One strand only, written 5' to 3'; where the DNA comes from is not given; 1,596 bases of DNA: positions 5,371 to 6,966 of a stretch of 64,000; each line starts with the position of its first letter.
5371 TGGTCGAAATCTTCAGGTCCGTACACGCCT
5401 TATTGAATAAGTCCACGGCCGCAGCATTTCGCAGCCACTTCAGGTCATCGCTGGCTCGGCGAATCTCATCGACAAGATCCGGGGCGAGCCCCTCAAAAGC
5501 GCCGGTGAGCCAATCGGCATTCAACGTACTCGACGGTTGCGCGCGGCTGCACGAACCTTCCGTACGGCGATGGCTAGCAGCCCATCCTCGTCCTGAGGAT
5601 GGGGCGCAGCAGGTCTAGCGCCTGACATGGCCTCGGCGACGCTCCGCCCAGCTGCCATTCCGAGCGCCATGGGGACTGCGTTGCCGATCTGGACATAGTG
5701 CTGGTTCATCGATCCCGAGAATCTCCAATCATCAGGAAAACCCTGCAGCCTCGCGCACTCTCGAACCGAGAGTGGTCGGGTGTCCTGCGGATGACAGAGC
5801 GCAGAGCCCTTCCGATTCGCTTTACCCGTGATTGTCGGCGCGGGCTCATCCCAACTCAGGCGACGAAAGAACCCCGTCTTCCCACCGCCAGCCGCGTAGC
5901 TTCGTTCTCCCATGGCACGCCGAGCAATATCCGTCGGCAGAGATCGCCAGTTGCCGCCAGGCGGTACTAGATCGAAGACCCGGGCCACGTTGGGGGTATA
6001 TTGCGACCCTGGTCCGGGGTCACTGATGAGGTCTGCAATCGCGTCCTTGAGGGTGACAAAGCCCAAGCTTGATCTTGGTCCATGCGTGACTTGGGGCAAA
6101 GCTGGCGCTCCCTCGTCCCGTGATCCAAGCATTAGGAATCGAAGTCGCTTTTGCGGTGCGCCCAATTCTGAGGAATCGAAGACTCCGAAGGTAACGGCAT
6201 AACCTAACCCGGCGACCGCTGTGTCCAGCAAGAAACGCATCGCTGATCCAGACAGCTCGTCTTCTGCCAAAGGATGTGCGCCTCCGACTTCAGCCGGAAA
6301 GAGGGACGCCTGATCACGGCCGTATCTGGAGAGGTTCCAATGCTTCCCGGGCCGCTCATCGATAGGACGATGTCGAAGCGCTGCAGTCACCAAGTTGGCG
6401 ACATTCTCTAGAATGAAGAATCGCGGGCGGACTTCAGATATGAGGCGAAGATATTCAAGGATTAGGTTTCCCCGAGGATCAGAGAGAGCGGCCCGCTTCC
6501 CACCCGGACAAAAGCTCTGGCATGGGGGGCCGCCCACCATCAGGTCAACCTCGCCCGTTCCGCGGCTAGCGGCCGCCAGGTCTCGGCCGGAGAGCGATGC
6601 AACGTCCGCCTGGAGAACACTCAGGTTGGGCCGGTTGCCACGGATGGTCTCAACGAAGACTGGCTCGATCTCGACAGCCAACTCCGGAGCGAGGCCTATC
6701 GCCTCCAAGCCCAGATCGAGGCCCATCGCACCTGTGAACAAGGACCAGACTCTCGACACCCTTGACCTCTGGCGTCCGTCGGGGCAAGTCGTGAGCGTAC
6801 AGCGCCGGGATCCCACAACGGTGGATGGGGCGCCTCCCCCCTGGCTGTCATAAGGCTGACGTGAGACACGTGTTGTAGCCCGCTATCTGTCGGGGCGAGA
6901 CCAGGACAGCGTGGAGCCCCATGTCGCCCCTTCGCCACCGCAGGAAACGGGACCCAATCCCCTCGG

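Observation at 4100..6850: Low-GC restriction-modification island: C5-cytosine methyltransferase plus TTGA-coupled putative endonuclease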

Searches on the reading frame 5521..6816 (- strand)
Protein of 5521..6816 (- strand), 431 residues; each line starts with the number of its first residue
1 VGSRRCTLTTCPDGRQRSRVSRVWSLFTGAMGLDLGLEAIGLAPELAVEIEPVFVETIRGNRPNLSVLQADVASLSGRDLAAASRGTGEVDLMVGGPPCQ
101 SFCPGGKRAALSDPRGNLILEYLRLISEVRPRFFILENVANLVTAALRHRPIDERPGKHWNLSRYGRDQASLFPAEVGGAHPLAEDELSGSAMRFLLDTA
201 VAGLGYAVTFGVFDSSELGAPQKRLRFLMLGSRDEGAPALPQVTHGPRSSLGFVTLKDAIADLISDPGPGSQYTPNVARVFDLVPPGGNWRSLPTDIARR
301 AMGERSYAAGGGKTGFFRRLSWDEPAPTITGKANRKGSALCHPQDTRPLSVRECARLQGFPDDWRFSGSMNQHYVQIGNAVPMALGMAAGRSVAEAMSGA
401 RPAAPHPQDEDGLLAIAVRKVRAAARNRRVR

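Call 3: search_protein_families(library=pfam, proteins=[window:5521-6816:-], max_evalue=0.1)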
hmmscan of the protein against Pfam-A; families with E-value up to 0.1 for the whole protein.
window:5521-6816:- (431 aa): 1 family
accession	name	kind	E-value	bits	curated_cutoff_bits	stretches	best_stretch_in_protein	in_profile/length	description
PF00145.23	DNA_methylase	-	3.6e-51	174.9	22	2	22-145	2-117/324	C-5 cytosine-specific DNA methylase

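Call 4: search_protein_families(library=ncbifam, proteins=[window:5521-6816:-], max_evalue=0.1)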
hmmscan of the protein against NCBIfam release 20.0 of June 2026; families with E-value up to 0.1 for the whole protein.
window:5521-6816:- (431 aa): 2 families
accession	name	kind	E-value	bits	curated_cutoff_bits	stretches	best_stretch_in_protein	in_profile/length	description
TIGR00675.1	dcm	superfamily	3.5e-46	158.4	100.65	3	24-145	2-116/329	DNA (cytosine-5-)-methyltransferase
NF007772.0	PRK10458.1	subfamily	4.1e-06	25.6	710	1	89-143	169-232/472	DNA cytosine methylase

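Call 5: search_protein_families(library=padloc, proteins=[window:5521-6816:-], max_evalue=0.1)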
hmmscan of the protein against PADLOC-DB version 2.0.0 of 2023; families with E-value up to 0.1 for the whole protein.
window:5521-6816:- (431 aa): 63 families (the best 25 are shown)
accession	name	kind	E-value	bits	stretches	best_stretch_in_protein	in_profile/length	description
PDLC03378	MTase_II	-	3.8e-83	277.6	1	22-399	4-332/344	Type II methyltransferase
PDLC00033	DruM2|DruM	-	1.8e-77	259.1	1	12-398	13-365/368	DNA cytosine methylase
PDLC02650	DrmMII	-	4.1e-71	238.1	2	198-393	208-414/435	DrmMII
PDLC00026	DruM2|DruM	-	1e-70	237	1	23-402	7-323/336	DNA cytosine methylase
PDLC03234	MTase_II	-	1.8e-68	229.5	3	24-149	8-132/375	Type II methyltransferase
PDLC03272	MTase_II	-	4.5e-65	218.4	1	18-400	72-393/407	Type II methyltransferase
PDLC03330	MTase_II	-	2.8e-62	208.9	2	204-394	236-423/430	Type II methyltransferase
PDLC03326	MTase_II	-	4.2e-60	202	3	25-146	9-130/412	Type II methyltransferase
PDLC03237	MTase_II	-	5.4e-49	164.9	2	283-396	673-790/1036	Type II methyltransferase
PDLC02647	DrmMII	-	7.5e-49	164.7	2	201-400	253-443/447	DrmMII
PDLC03307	MTase_II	-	4.6e-41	139.3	2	25-145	5-117/382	Type II methyltransferase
PDLC00027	DruM2|DruM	-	1.8e-39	134.2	3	21-143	12-125/361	DNA cytosine methylase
PDLC03225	MTase_II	-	5.4e-39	132.4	3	314-398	518-599/615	Type II methyltransferase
PDLC02656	DrmMII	-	2.8e-38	130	3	317-398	389-470/491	DrmMII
PDLC00031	DruM2|DruM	-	5.8e-37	125.6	3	22-144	13-126/361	DNA cytosine methylase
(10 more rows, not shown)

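Call 9: search_protein_families(library=phrogs, proteins=[window:5521-6816:-], max_evalue=0.1)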
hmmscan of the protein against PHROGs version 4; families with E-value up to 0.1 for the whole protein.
window:5521-6816:- (431 aa): 14 families
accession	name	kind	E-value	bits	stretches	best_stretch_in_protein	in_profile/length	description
phrog_116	-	other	1.2e-68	233.2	1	22-408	209-504/779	DNA methyltransferase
phrog_363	-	other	1.9e-33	117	1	21-236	54-218/327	DNA methyltransferase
phrog_23910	-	unknown function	3.4e-17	63.3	1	309-395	4-96/99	-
phrog_864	-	DNA, RNA and nucleotide metabolism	2.5e-09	37.2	1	86-146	692-752/1064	DNA primase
phrog_36001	-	unknown function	4.7e-09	36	1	23-99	20-97/715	-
phrog_16528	-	other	4.3e-06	27.5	1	337-382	161-206/236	DNA methyltransferase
phrog_16427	-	other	1.1e-05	26.3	1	346-392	117-167/235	DNA methyltransferase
phrog_5999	-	other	3.2e-05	24.9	1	26-109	8-88/109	DNA methyltransferase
phrog_26324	-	other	0.00033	21.7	1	326-381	127-191/210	DNA methyltransferase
phrog_17284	-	unknown function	0.00037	20.8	1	344-385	154-202/245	-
phrog_13621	-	unknown function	0.00043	21.2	1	346-391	54-106/121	-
phrog_29583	-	other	0.0012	18.7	1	83-146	74-135/468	DNA methyltransferase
phrog_32684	-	unknown function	0.043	14.2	0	194-251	165-224/262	-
phrog_8411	-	unknown function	0.096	13.4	0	344-364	166-186/206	-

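Call 13: search_solved_structures(query=window:5521-6816:-, max_evalue=0.001)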
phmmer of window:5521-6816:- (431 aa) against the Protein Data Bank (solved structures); distinct sequences matched with E-value up to 0.001: 53.
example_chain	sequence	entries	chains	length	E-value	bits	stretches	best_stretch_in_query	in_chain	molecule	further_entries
1dct_A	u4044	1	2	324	1.1e-28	104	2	24-149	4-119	PROTEIN (MODIFICATION METHYLASE HAEIII)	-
3pt9_A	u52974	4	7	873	6.4e-28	101.5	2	314-393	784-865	DNA (cytosine-5)-methyltransferase 1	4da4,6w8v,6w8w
5gut_A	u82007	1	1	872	6.6e-28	101.4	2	314-393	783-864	DNA (cytosine-5)-methyltransferase 1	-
5guv_A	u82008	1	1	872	7.1e-28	101.3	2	314-393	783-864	DNA (cytosine-5)-methyltransferase 1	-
5wy1_A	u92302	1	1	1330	9.2e-28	101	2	314-404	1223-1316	DNA (cytosine-5)-methyltransferase 1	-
3pt6_A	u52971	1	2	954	9.3e-28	100.9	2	314-393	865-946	DNA (cytosine-5)-methyltransferase 1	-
3av4_A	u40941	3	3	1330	9.4e-28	100.9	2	314-404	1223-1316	DNA (cytosine-5)-methyltransferase 1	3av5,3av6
9v36_A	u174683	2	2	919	1.6e-27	100.2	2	314-402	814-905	DNA (cytosine-5)-methyltransferase 1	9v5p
3ubt_Y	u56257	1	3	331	1.6e-27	100.2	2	24-149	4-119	Modification methylase HaeIII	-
6x9i_A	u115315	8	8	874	3.6e-27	99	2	314-394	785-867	DNA (cytosine-5)-methyltransferase 1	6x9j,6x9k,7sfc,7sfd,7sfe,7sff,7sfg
3pta_A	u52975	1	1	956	5.3e-27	98.5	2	314-394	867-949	DNA (cytosine-5)-methyltransferase 1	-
7xi9_A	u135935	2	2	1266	6.2e-27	98.2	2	314-402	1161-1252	DNA (cytosine-5)-methyltransferase 1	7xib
8xqc_A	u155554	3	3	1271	6.4e-27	98.2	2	314-402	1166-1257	DNA (cytosine-5)-methyltransferase 1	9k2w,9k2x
3swr_A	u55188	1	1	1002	6.5e-27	98.2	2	314-394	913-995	DNA (cytosine-5)-methyltransferase 1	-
4yoc_A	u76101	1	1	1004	6.6e-27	98.1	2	314-394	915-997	DNA (cytosine-5)-methyltransferase 1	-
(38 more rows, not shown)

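Call 47: search_dna_similar(query=window:5521-6759:-, collection=plasmids, mode=protein, max_evalue=1e-20, max_rows=30)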
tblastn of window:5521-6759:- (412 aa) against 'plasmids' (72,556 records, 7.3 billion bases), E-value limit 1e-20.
Records with a match: 59; places in all: 63; records where one place covers at least 80% of the query: 53.
Best place of each record, by identity: <60% 59.
By first word of the organism name: Clostridium 8; Vibrio 7; Lactiplantibacillus 6; Acinetobacter 4; Lactobacillus 3; Rhodococcus 2; Psychrobacter 2; Bacteroides 2; Neisseria 2; Latilactobacillus 2; and 20 more.
By predicted mobility (MOB-suite, as given by PLSDB): non-mobilizable 38; conjugative 13; mobilizable 8.
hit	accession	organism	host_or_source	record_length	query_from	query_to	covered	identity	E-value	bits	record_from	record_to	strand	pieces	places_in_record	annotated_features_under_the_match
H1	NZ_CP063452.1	Rhodococcus pyridinivorans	oil-polluted soil,Libyan oil-polluted ...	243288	6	388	93%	41.5%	1e-80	277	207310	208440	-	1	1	DNA cytosine methyltransferase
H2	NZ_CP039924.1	Agrobacterium tumefaciens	-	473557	6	382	92%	39.2%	1e-76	265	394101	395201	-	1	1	DNA cytosine methyltransferase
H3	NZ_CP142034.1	Pseudomonas saxonica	Cell culture,Cow milk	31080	3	386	93%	38.1%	1e-72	254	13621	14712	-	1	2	DNA cytosine methyltransferase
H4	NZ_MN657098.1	Psychrobacter sp.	-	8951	3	386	93%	37.7%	2e-78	271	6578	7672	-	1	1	DNA cytosine methyltransferase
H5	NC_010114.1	Vibrio sp. 09022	-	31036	3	386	93%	37.1%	5e-72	252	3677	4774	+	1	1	DNA cytosine methyltransferase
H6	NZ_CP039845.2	Acetobacter pasteurianus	whole organism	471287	3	386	93%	36.8%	2e-74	259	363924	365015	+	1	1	DNA cytosine methyltransferase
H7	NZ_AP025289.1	Treponema saccharophilum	-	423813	6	380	91%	37.4%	8e-77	266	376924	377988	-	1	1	DNA cytosine methyltransferase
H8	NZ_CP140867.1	Rhizobium leguminosarum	Trifolium pratense,whole organism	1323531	4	371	89%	37.9%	1e-62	225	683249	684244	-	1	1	record has no annotation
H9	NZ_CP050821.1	Clostridium botulinum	household dust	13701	1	374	91%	37.2%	3e-70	247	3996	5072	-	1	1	DNA cytosine methyltransferase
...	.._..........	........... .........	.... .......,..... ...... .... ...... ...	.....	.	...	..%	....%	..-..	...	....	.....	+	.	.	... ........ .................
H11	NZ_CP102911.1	Clostridium botulinum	Homo sapiens,Fecal sample from botulism ...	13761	1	374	91%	37.2%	3e-70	247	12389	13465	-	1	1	DNA cytosine methyltransferase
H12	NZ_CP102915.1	Clostridium botulinum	Homo sapiens,Fecal sample from botulism ...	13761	1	374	91%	37.2%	3e-70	247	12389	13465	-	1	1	DNA cytosine methyltransferase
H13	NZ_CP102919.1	Clostridium botulinum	Pate collected as part of botulism ...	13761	1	374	91%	37.2%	3e-70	247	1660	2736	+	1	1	DNA cytosine methyltransferase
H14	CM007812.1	Clostridium sporogenes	whole organism,isolate obtained from ...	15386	1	378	92%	36.3%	3e-70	247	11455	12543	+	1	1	DNA (cytosine-5-)-methyltransferase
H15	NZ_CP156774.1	Acinetobacter sp. ANC 7970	cattle,whole organism,cattle feces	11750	6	380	91%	36.0%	7e-70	246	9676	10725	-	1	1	DNA cytosine methyltransferase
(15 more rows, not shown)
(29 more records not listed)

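Call 48: get_annotated_region(hit=H1, flank=3000)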
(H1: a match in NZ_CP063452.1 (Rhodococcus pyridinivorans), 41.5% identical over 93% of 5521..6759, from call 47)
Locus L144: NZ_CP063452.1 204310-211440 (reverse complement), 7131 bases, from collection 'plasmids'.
description: Rhodococcus pyridinivorans strain 5Ap plasmid pRh5Ap-243, complete sequence
organism: Rhodococcus pyridinivorans (NCBI taxid 103816)
taxonomy: Bacteria; Actinomycetota; Actinomycetes; Mycobacteriales; Nocardiaceae; Rhodococcus; Rhodococcus pyridinivorans
host: -; source: oil-polluted soil,Libyan oil-polluted soil; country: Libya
typing (MOB-suite, as given by PLSDB): conjugative; relaxase MOBF; mating-pair formation MPF_T
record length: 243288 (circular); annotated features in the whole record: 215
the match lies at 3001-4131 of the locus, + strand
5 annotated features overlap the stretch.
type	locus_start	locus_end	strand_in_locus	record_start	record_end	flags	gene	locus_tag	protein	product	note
CDS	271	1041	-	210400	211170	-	istB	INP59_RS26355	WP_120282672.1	IS21-like element helper ATPase IstB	-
CDS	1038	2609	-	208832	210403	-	istA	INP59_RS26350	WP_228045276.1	IS21 family transposase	-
CDS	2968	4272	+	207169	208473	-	-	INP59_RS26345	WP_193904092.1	DNA cytosine methyltransferase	GO:0006304 - DNA modification [Evidence IEA]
CDS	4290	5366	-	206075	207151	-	-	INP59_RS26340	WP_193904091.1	hypothetical protein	-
CDS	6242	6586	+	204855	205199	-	-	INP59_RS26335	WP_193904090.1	hypothetical protein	-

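Call 49: get_annotated_region(hit=H4, flank=3000)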
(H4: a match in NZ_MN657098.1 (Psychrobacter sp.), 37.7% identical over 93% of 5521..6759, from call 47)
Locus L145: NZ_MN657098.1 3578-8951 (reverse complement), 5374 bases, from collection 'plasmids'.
description: Psychrobacter sp. strain ANT_P42 plasmid pA42P5, complete sequence
organism: Psychrobacter sp. (NCBI taxid 56811)
taxonomy: Bacteria; Pseudomonadota; Gammaproteobacteria; Moraxellales; Moraxellaceae; Psychrobacter; Psychrobacter sp.
host: -; source: -; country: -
typing (MOB-suite, as given by PLSDB): mobilizable; replicon rep_cluster_1403; relaxase MOBP
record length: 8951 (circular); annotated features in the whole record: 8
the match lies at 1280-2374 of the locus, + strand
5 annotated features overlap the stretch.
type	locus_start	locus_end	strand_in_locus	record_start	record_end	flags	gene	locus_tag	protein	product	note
CDS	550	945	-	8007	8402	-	-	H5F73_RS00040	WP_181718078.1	tetratricopeptide repeat protein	-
CDS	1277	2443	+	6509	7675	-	-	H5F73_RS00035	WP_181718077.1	DNA cytosine methyltransferase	GO:0006304 - DNA modification [Evidence IEA]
CDS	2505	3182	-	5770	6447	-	-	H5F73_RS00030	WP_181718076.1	SinI family restriction endonuclease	GO:0009307 - DNA restriction-modification system [Evidence IEA]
CDS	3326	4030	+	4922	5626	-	-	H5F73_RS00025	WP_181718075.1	HNH endonuclease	-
CDS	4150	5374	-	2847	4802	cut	-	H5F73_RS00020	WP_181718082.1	relaxase/mobilization nuclease domain-containing protein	-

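Call 50: get_annotated_region(hit=H2, flank=3000)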
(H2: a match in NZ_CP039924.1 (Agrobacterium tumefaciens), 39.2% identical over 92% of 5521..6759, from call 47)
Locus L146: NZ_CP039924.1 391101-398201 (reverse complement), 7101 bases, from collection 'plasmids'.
description: Agrobacterium tumefaciens strain CFBP7129 plasmid pAtCFBP7129a, complete sequence
organism: Agrobacterium tumefaciens (NCBI taxid 358)
taxonomy: Bacteria; Pseudomonadota; Alphaproteobacteria; Hyphomicrobiales; Rhizobiaceae; Agrobacterium; Agrobacterium tumefaciens
host: -; source: -; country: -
typing (MOB-suite, as given by PLSDB): conjugative; relaxase MOBQ; mating-pair formation MPF_T
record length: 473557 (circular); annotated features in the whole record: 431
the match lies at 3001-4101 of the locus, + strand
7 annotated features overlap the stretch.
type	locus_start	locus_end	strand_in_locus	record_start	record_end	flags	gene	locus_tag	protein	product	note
CDS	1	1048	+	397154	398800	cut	-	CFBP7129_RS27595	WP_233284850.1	MFS transporter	-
CDS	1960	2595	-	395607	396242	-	-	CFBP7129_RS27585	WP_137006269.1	recombinase family protein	GO:0006310 - DNA recombination [Evidence IEA]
CDS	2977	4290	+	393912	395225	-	-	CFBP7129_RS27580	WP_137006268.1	DNA cytosine methyltransferase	GO:0006304 - DNA modification [Evidence IEA]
CDS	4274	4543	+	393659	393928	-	-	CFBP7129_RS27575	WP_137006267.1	hypothetical protein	-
CDS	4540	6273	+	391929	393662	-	-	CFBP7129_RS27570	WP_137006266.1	AAA family ATPase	-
CDS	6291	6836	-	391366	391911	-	-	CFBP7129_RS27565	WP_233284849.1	peroxiredoxin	-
CDS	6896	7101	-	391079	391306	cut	-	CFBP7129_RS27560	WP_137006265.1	helix-turn-helix domain-containing protein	-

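Call 51: get_annotated_region(hit=H3, flank=3000)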
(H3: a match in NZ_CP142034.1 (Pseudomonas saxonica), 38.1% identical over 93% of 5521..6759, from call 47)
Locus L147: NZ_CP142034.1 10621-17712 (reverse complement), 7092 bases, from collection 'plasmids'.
description: Pseudomonas saxonica strain NCCB:25029 plasmid p_unknown, complete sequence
organism: Pseudomonas saxonica (NCBI taxid 2600598)
taxonomy: Bacteria; Pseudomonadota; Gammaproteobacteria; Pseudomonadales; Pseudomonadaceae; Pseudomonas; Pseudomonas saxonica
host: -; source: Cell culture,Cow milk; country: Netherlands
typing (MOB-suite, as given by PLSDB): non-mobilizable
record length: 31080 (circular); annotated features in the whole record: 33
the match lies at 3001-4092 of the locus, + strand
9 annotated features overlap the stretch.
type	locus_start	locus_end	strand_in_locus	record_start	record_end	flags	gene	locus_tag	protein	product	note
CDS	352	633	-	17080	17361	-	-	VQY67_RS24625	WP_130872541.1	XRE family transcriptional regulator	-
CDS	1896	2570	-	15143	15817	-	-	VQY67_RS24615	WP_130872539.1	SinI family restriction endonuclease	GO:0009307 - DNA restriction-modification system [Evidence IEA]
CDS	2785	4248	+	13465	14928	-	-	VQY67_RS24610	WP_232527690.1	DNA cytosine methyltransferase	GO:0006304 - DNA modification [Evidence IEA]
CDS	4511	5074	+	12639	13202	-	-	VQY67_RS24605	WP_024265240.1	recombinase family protein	GO:0006310 - DNA recombination [Evidence IEA]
CDS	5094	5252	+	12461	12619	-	-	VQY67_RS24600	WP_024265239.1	hypothetical protein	-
CDS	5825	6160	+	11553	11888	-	-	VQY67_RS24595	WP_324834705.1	transcriptional regulator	-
CDS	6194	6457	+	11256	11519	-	-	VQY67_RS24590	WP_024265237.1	type II toxin-antitoxin system RelB/DinJ family antitoxin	-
CDS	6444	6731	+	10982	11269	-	-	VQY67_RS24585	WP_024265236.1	type II toxin-antitoxin system YafQ family toxin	-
CDS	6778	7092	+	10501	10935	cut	-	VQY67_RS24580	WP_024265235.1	hypothetical protein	-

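Call 52: get_annotated_region(hit=H5, flank=2500)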
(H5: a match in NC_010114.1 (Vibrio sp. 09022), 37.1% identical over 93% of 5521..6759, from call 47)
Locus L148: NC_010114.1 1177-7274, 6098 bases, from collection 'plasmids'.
description: Vibrio sp. 09022 plasmid p09022A, complete sequence
organism: Vibrio sp. 09022 (NCBI taxid 452804)
taxonomy: Bacteria; Pseudomonadota; Gammaproteobacteria; Vibrionales; Vibrionaceae; Vibrio; Vibrio sp. 09022
host: -; source: -; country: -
typing (MOB-suite, as given by PLSDB): non-mobilizable; replicon rep_cluster_1874
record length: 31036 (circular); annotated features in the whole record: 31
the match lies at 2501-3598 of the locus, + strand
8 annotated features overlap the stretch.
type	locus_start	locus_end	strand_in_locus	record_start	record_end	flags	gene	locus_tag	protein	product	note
CDS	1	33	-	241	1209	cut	-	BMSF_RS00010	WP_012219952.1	LPD25 domain-containing protein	-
CDS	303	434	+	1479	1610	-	-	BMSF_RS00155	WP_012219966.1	hypothetical protein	-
CDS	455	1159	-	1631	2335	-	-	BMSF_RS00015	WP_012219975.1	HNH endonuclease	-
CDS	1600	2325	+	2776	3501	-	-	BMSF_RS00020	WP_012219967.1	DUF3581 domain-containing protein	-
CDS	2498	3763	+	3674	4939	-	-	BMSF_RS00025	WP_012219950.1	DNA cytosine methyltransferase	GO:0006304 - DNA modification [Evidence IEA]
CDS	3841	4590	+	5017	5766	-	-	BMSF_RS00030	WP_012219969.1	SinI family restriction endonuclease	GO:0009307 - DNA restriction-modification system [Evidence IEA]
CDS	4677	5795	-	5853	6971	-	-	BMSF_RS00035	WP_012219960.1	hypothetical protein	-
CDS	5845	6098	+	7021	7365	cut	-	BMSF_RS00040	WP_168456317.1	hypothetical protein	-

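Call 53: get_annotated_region(hit=H6, flank=2500)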
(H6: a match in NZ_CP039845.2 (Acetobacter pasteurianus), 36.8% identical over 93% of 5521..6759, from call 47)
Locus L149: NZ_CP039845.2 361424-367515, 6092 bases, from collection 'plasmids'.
description: Acetobacter pasteurianus strain CICC 22518 plasmid pAP22518-1, complete sequence
organism: Acetobacter pasteurianus (NCBI taxid 438)
taxonomy: Bacteria; Pseudomonadota; Alphaproteobacteria; Rhodospirillales; Acetobacteraceae; Acetobacter; Acetobacter pasteurianus
host: -; source: whole organism; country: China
typing (MOB-suite, as given by PLSDB): mobilizable; relaxase MOBP
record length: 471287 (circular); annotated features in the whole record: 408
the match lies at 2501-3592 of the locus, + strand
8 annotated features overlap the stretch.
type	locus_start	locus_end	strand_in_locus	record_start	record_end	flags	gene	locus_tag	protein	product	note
CDS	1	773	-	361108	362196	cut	-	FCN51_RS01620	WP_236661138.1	metallophosphoesterase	-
CDS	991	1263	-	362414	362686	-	-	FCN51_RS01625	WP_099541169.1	hypothetical protein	-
CDS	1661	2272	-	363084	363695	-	-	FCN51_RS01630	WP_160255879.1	hypothetical protein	-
CDS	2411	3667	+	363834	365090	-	-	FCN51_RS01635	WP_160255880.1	DNA cytosine methyltransferase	GO:0006304 - DNA modification [Evidence IEA]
CDS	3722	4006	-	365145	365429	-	-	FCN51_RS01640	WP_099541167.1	helix-turn-helix transcriptional regulator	-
CDS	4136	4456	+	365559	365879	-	-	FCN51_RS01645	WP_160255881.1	hypothetical protein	-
CDS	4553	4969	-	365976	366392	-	-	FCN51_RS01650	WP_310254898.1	hypothetical protein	-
CDS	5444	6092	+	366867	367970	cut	-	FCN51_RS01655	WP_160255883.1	AAA family ATPase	-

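Call 54: get_annotated_region(hit=H7, flank=2500)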
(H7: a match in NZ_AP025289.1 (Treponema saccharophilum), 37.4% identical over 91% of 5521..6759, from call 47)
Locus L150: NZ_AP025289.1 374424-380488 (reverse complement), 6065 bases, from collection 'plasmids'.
description: Treponema saccharophilum strain JCM 32279 plasmid pTS1, complete sequence
organism: Treponema saccharophilum (NCBI taxid 165)
taxonomy: Bacteria; Spirochaetota; Spirochaetia; Spirochaetales; Treponemataceae; Treponema; Treponema saccharophilum
host: -; source: -; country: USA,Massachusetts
typing (MOB-suite, as given by PLSDB): non-mobilizable
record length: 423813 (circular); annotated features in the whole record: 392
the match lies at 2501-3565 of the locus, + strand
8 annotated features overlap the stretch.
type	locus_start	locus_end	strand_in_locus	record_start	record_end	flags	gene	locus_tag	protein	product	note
CDS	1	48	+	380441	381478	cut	-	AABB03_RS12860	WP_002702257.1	methionine ABC transporter ATP-binding protein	GO:0048473 - D-methionine transport [Evidence IEA]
CDS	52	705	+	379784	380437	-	-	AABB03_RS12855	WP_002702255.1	methionine ABC transporter permease MetI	GO:0048473 - D-methionine transport [Evidence IEA]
CDS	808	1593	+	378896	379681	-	-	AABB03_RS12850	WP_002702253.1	MetQ/NlpA family ABC transporter substrate-binding protein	-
CDS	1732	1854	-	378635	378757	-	-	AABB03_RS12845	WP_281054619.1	hypothetical protein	-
CDS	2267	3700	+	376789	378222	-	-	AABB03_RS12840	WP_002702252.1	DNA cytosine methyltransferase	-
CDS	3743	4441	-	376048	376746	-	-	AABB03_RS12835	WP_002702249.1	SinI family restriction endonuclease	GO:0009307 - DNA restriction-modification system [Evidence IEA]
CDS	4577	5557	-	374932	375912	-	-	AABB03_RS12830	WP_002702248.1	SH3 domain-containing protein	-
CDS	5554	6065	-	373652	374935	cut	-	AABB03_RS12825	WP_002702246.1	HipA domain-containing protein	-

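Call 55: get_annotated_region(hit=H9, flank=2500)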
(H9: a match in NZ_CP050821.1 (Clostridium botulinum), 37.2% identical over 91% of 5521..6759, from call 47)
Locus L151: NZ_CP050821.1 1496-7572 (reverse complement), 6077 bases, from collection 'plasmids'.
description: Clostridium botulinum strain V73 plasmid pV73, complete sequence
organism: Clostridium botulinum (NCBI taxid 1491)
taxonomy: Bacteria; Bacillota; Clostridia; Eubacteriales; Clostridiaceae; Clostridium; Clostridium botulinum
host: -; source: household dust; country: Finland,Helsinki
typing (MOB-suite, as given by PLSDB): non-mobilizable
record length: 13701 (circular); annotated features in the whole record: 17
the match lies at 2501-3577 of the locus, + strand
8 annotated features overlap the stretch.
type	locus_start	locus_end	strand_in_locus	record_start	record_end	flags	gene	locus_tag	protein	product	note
CDS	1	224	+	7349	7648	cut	-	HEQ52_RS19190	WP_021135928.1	hypothetical protein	-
CDS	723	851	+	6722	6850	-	-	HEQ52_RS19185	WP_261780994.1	hypothetical protein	-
CDS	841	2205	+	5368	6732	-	-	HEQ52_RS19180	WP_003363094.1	hypothetical protein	-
CDS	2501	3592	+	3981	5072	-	-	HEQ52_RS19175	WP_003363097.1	DNA cytosine methyltransferase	GO:0006304 - DNA modification [Evidence IEA]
CDS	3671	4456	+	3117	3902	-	-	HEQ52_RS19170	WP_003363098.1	TdeIII family type II restriction endonuclease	GO:0009307 - DNA restriction-modification system [Evidence IEA]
CDS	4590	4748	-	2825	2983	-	-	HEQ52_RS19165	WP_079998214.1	YvrJ family protein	-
CDS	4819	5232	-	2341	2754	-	-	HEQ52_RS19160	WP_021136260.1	hypothetical protein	-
CDS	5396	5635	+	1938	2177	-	-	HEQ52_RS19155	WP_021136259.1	hypothetical protein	-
